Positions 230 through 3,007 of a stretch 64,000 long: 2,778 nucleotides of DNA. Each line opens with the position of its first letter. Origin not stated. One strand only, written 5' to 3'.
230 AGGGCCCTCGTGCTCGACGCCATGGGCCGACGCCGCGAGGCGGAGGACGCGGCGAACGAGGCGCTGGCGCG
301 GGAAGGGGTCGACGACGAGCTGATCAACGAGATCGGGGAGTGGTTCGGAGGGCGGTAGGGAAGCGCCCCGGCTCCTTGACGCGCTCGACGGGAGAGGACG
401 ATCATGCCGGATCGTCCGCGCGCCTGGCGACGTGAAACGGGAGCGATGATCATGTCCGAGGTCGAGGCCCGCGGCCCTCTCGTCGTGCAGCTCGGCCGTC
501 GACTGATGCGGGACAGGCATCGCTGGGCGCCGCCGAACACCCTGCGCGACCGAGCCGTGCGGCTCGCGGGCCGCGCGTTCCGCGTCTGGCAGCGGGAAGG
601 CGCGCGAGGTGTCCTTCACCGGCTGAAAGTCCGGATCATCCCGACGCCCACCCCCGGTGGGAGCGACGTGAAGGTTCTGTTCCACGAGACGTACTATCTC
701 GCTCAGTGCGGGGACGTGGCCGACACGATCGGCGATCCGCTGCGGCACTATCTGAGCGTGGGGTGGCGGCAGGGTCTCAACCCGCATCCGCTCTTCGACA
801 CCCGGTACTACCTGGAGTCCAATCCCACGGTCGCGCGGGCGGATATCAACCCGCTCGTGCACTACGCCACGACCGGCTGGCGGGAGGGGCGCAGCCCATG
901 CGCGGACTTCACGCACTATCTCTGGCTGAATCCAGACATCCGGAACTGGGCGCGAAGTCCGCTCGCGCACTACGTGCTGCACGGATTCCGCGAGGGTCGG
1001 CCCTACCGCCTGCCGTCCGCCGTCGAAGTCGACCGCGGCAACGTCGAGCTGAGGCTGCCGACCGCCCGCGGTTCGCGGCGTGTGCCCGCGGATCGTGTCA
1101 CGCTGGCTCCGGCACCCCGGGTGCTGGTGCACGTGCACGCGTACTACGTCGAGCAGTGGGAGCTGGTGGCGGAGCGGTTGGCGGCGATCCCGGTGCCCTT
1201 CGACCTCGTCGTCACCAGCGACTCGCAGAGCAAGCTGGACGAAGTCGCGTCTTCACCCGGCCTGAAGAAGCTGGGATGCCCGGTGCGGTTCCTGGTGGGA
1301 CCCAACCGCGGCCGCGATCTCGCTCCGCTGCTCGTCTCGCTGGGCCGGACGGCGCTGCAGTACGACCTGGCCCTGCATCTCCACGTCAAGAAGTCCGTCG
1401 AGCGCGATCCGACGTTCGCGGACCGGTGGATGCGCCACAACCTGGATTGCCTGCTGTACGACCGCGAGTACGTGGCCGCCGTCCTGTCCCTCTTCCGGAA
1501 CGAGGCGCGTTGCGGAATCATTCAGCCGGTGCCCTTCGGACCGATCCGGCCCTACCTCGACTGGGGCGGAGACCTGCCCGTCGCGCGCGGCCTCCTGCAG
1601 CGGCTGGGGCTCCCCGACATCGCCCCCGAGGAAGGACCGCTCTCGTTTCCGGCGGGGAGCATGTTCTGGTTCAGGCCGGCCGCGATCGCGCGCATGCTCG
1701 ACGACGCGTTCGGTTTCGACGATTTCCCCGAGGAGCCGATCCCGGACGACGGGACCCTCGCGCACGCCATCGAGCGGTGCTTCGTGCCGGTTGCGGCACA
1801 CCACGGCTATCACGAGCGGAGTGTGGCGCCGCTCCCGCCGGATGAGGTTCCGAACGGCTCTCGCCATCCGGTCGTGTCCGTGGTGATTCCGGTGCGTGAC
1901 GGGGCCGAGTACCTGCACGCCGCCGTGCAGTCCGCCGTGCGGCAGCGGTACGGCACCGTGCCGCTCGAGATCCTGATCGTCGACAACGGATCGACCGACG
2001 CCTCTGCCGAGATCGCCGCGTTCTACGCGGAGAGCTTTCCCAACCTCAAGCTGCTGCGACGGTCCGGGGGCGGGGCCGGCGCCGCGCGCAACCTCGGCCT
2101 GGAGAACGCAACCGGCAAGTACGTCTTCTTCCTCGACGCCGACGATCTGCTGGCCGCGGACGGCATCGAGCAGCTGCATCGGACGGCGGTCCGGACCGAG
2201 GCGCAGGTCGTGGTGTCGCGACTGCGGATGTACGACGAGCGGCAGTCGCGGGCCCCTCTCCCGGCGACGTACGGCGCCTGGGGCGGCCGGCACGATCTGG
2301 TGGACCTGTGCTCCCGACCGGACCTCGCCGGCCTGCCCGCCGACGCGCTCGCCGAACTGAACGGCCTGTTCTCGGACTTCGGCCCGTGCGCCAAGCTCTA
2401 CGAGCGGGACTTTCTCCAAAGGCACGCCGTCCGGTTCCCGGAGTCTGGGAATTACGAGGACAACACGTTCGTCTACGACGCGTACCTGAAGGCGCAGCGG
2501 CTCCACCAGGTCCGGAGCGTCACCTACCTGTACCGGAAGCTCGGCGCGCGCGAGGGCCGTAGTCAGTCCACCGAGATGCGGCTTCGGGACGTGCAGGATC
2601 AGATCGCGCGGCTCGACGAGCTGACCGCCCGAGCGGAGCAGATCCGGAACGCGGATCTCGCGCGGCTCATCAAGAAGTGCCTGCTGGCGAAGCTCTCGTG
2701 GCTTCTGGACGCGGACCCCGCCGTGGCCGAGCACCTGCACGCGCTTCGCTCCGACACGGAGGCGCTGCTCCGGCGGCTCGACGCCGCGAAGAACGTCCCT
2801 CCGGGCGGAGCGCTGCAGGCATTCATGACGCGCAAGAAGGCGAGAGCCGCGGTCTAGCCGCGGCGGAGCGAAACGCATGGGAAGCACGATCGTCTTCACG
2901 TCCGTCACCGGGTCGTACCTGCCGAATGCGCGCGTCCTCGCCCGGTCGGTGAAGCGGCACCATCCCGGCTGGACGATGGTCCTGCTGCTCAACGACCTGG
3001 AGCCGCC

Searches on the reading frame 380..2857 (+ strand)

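Call 72: search_protein_families(library=pfam, proteins=[window:380-2857:+], max_evalue=0.0001)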
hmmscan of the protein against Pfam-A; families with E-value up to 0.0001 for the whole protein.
window:380-2857:+ (825 aa): 4 families
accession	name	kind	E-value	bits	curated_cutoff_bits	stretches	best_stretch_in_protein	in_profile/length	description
PF05045.17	RgpF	-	9.4e-44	150.3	25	1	245-477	269-503/503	Rhamnan synthesis protein F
PF00535.33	Glycos_transf_2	-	3.9e-28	98.9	23.3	1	500-627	1-127/168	Glycosyl transferase family 2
PF10111.15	Glyco_tranf_2_2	-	9e-11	42.2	27.3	1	500-603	1-110/276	Glycosyltransferase like family 2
PF13641.12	Glyco_tranf_2_3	-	6.6e-09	36.6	27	1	497-638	2-147/230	Glycosyltransferase like family 2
